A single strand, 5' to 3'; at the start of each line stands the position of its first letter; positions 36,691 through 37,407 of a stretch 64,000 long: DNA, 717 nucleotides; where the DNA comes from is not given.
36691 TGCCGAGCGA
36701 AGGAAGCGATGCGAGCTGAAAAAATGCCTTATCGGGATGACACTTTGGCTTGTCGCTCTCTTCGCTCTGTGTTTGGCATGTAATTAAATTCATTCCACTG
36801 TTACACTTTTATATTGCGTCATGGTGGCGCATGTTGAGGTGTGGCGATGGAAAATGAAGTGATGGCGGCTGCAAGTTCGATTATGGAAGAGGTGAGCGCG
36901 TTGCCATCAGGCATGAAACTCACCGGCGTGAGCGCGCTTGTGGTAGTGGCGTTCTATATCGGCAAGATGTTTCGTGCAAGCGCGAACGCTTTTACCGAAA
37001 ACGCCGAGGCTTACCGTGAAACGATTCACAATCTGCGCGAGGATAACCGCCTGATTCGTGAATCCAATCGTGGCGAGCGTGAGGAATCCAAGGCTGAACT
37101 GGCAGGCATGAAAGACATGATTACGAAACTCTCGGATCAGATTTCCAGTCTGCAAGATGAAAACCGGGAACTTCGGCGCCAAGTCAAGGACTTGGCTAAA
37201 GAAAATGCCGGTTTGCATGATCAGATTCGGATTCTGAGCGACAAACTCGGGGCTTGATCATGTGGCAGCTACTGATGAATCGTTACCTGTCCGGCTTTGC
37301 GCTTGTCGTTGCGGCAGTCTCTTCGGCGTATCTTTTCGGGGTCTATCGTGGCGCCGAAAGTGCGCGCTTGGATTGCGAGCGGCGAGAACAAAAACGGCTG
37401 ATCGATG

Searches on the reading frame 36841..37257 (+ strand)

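Call 85: search_protein_families(library=pfam, proteins=[window:36841-37257:+], max_evalue=0.001)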
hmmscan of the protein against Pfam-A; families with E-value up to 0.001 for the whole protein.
window:36841-37257:+ (138 aa): 6 families
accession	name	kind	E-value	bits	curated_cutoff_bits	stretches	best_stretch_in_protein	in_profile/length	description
PF01166.23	TSC22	-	6.1e-05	23.5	30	0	89-115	18-44/57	TSC-22/dip/bun family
PF07926.17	TPR_MLP1_2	-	0.00012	22.6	36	0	60-129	57-126/129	TPR/MLP1/MLP2-like protein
PF06005.17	ZapB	-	0.00015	22.6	31.5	1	94-130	13-49/71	Cell division protein ZapB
PF11559.13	ADIP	-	0.00056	20.4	34.3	1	65-136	46-117/151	Afadin- and alpha -actinin-Binding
PF17675.6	APG6_N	-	0.0007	20.5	45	1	50-127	20-95/132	Apg6 coiled-coil region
PF24319.2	DUF7491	-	0.00078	20.1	30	1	100-130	1-31/90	Coiled-coil region of unknown function (DUF7491)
